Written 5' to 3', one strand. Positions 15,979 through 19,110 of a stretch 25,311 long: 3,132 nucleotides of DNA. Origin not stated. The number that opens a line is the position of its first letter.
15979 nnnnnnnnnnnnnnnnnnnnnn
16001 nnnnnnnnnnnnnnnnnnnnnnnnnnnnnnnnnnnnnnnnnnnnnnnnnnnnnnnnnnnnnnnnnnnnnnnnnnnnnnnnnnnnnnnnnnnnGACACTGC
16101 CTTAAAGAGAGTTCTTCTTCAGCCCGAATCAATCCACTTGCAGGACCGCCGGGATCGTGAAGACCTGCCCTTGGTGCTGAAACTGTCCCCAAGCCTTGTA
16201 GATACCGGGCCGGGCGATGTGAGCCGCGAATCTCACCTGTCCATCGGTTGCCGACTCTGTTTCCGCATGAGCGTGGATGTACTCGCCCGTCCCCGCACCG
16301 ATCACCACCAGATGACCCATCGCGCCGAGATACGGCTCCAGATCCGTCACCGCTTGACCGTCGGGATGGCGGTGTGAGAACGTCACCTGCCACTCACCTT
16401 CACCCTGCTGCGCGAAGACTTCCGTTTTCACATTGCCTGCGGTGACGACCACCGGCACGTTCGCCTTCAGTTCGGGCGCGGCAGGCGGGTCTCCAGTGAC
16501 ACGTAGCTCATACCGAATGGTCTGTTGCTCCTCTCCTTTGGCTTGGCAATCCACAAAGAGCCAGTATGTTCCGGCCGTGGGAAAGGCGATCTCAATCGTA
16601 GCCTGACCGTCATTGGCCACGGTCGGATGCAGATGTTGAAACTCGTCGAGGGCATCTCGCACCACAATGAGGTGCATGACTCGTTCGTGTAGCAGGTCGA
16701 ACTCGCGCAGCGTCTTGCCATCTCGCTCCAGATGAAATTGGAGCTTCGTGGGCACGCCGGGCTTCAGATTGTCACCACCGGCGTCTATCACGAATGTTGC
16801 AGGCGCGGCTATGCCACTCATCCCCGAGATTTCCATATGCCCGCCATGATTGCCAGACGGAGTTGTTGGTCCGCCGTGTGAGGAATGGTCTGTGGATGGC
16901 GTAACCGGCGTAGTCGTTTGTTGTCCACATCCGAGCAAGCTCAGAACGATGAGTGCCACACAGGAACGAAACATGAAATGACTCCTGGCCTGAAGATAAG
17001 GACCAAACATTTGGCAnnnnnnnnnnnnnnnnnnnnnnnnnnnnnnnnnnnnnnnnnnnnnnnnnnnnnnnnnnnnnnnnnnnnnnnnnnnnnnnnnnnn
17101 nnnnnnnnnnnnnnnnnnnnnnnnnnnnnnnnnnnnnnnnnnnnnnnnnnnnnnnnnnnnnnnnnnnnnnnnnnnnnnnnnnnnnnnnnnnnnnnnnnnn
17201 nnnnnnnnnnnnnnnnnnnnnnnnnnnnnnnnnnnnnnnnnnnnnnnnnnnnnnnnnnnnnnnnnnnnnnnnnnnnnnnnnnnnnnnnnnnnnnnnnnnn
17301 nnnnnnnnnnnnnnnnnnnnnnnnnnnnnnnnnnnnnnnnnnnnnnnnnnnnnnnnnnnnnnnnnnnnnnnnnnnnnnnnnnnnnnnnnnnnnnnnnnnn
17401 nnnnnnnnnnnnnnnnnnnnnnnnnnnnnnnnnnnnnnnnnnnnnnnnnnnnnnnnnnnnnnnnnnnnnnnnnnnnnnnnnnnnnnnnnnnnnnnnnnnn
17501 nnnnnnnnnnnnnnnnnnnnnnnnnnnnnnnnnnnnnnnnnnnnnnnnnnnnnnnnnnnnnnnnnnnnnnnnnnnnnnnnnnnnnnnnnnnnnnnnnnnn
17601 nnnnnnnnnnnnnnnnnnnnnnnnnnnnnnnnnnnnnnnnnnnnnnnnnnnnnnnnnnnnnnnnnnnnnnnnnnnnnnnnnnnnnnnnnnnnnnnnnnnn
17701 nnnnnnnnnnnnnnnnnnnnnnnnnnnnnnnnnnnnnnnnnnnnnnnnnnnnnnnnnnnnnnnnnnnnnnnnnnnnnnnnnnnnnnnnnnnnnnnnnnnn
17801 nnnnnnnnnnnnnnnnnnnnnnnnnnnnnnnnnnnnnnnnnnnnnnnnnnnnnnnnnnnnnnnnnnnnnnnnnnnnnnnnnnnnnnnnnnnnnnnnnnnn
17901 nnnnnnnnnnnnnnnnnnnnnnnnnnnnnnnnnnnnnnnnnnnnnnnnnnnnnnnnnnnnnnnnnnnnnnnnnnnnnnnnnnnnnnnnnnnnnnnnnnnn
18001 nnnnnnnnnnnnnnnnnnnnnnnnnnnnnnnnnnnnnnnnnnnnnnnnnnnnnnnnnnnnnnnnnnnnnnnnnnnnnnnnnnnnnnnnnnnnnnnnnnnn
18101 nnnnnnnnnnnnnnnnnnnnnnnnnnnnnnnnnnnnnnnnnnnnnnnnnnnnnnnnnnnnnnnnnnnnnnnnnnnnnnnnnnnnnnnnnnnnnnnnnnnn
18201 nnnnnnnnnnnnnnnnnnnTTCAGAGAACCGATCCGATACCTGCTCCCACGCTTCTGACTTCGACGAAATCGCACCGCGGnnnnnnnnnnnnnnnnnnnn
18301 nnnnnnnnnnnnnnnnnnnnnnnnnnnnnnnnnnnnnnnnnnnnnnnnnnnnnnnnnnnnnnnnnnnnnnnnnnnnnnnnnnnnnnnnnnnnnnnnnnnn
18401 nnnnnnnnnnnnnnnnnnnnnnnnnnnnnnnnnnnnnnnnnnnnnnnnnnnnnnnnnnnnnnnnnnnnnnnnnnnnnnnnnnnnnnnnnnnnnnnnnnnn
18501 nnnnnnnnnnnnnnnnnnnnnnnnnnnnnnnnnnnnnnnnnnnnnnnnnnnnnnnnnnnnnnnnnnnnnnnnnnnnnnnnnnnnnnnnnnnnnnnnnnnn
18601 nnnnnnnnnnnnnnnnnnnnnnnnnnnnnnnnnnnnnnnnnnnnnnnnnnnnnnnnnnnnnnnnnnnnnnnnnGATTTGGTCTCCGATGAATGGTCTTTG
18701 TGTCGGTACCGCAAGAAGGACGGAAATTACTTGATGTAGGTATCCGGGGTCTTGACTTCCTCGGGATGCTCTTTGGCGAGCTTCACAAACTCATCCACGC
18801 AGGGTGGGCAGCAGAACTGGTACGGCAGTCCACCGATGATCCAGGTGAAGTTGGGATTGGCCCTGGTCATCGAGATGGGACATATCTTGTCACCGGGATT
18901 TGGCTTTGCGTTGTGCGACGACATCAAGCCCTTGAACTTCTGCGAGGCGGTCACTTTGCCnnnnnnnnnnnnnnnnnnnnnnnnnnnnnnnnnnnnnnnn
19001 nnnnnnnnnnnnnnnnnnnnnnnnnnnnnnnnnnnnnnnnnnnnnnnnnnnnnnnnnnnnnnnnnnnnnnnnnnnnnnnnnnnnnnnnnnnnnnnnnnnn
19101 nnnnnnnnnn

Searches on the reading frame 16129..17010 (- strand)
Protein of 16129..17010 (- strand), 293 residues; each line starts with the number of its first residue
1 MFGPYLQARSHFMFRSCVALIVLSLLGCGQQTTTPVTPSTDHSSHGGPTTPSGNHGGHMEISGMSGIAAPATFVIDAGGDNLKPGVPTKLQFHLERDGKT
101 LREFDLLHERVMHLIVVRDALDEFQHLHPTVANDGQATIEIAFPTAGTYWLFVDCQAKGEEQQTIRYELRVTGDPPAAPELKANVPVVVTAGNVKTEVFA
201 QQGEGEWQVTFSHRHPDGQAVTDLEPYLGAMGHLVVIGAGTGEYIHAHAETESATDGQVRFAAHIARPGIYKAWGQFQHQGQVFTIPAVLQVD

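Call 3: search_protein_families(library=pfam, proteins=[window:16129-17010:-], max_evalue=0.01)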
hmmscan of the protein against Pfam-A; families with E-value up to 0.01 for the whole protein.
window:16129-17010:- (293 aa): 0 families

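Call 37: search_protein_families(library=ncbifam, proteins=[window:16129-17010:-], max_evalue=0.01)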
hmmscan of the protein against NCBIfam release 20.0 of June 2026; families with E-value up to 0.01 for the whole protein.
window:16129-17010:- (293 aa): 0 families

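Call 65: search_solved_structures(query=window:16129-17010:-, max_evalue=1)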
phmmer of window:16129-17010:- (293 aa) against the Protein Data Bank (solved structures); distinct sequences matched with E-value up to 1: 2.
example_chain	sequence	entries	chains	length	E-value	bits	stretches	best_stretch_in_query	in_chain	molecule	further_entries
5h07_A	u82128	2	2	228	0.67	12.5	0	96-116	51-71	Polyubiquitin-C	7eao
28jw_P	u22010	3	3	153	0.91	12.1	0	174-208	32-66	bL19c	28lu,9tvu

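Call 67: find_homologous_proteins(query=window:16129-17010:-, max_evalue=0.00001)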
Query window:16129-17010:- (293 aa): 821 proteins with E <= 0.00001 among 2230 candidates; the best 120 are listed.
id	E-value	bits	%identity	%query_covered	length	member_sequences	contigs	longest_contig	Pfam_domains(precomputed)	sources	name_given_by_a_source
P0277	3.1e-175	600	94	96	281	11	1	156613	-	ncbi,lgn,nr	ncbi:hypothetical protein GC163_08210 [bacterium]|nr:hypothetical protein [bacterium]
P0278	2.5e-150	518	80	96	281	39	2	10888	-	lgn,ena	-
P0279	5.2e-146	504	78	96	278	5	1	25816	-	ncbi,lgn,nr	ncbi:MAG: hypothetical protein NTZ32_20245 [Planctomycetales bacterium]|nr:hypothetical protein [Pla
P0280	1.9e-144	499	78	96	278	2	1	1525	-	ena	-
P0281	7.0e-142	490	76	96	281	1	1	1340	-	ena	-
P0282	9.6e-141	486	93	80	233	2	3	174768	-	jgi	jgi:hypothetical protein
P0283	5.9e-137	474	73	96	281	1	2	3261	-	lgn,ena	-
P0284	1.6e-136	473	74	96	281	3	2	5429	-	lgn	-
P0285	1.1e-135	470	74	96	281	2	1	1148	-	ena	-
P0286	3.6e-135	468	72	96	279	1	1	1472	-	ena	-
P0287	1.8e-133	463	72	96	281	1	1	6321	-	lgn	-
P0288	3.4e-132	458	71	96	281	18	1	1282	-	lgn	-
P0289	9.1e-124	431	67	96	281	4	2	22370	-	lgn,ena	-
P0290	8.3e-122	424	80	78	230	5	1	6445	-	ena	-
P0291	3.0e-119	416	64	96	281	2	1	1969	-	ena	-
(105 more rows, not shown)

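Call 73: predict_structure(alignment_id=A3)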
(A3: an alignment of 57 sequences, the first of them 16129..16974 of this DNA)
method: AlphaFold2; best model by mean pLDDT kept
length: 281 residues; sequences in the alignment: 57
mean_pLDDT: 83.9   pTM: 0.76
mean pLDDT of the five models: 83.9, 83.6, 83.6, 83.4, 82.2
residues with pLDDT >= 90: 211; 70-90: 15; 50-70: 8; < 50: 47
segments of 3 or more residues with pLDDT < 50: 1-4, 12-53
pLDDT, mean of each block of 10 residues (from residue 1): 47 37 34 31 34 66 96 97 96 93 97 97 98 98 94 96 95 96 96 92 96 92 95 92 95 95 96 97 88
secondary structure, 60 per line:
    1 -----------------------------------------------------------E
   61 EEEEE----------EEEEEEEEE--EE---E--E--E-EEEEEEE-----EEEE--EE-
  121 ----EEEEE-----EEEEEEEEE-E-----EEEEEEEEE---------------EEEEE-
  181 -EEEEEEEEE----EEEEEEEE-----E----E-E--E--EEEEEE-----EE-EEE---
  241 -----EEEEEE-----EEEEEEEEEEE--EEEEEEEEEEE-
elements in order: E60-65 E76-84 E100-106 E112-115 E125-129 E135-143 E151-159 E175-179 E182-190 E195-202 E221-226 E235-237 E246-251 E257-267 E270-280

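Call 75: fold_search(model_id=the predicted structure, library=pdb)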
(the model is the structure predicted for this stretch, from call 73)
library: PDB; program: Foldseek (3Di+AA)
matches with E <= 10: 1818; with E <= 0.001: 163
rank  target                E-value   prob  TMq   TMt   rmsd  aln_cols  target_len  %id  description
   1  8glv_DA               6.0e-06  1.00  0.27  0.02  18.0       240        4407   13  96-nm repeat unit of doublet microtubules from Chlamydomonas reinhardtii flagella (released 2023-05-31)
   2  3fn3_A                6.6e-06  1.00  0.21  0.26  19.7       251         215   10  Dimeric Structure of PD-L1 (released 2009-12-29)
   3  7l15_A                7.3e-06  1.00  0.24  0.31  17.6       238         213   10  Marsupial T cell receptor Spl_118 (released 2021-03-24)
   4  3bik_A                7.7e-06  1.00  0.23  0.28  19.6       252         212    9  Crystal Structure of the PD-1/PD-L1 Complex (released 2008-02-26)
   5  1wlh_B                1.1e-05  1.00  0.24  0.22  17.0       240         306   17  Molecular structure of the rod domain of Dictyostelium filamin (released 2004-10-05)
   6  1qfh_A                1.2e-05  1.00  0.25  0.31  21.8       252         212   11  DIMERIZATION OF GELATION FACTOR FROM DICTYOSTELIUM DISCOIDEUM: CRYSTAL STRUCTURE OF ROD DOMAINS 5 AND 6 (released 1999-04-16)
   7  1xgy_L                1.4e-05  1.00  0.25  0.31  16.9       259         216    8  Crystal Structure of Anti-Meta I Rhodopsin Fab Fragment K42-41L (released 2005-09-27)
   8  7k0z_C                2.4e-05  1.00  0.24  0.22  17.3       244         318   11  Marsupial T cell receptor Spl_157 (released 2021-03-24)
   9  5d71_L                2.4e-05  1.00  0.22  0.29  14.5       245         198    9  Crystal structure of MOR04302, a neutralizing anti-human GM-CSF antibody Fab fragment in complex with human GM-CSF (released 2015-10-14)
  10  6xlq_A                2.5e-05  1.00  0.24  0.30  17.6       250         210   12  Crystal Structure of the Human BTN3A1 Ectodomain in Complex with the CTX-2026 Fab (released 2020-09-02)
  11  5grj_A                2.5e-05  1.00  0.22  0.28  20.0       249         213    8  Crystal structure of human PD-L1 with monoclonal antibody avelumab (released 2016-11-02)
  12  7k0x_C                3.3e-05  1.00  0.24  0.21  17.2       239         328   10  Marsupial T cell receptor Spl_145 (released 2021-03-24)
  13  7xyq_A                3.4e-05  1.00  0.22  0.29  20.1       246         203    9  Crystal strucutre of PD-L1 and the computationally designed DBL1_03 protein binder (released 2023-04-12)
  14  7k0x_A                4.4e-05  1.00  0.24  0.21  18.5       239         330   10  Marsupial T cell receptor Spl_145 (released 2021-03-24)
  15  7xad_A                4.4e-05  1.00  0.21  0.27  20.2       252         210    9  Crystal strucutre of PD-L1 and DBL2_02 designed protein binder (released 2023-04-12)
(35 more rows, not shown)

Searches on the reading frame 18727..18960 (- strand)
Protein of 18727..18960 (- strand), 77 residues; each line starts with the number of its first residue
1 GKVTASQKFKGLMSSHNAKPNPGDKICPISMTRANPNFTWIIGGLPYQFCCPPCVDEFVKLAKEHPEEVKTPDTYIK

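Call 103: search_protein_families(library=pfam, proteins=[window:18727-18960:-], max_evalue=1)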
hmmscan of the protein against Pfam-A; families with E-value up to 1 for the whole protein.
window:18727-18960:- (77 aa): 1 family
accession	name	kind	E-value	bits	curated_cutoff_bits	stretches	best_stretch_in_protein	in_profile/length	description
PF24273.1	TRASH_HVO_1752_C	-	0.0011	19.5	27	1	42-60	20-38/47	HVO_1752, C-terminal TRASH domain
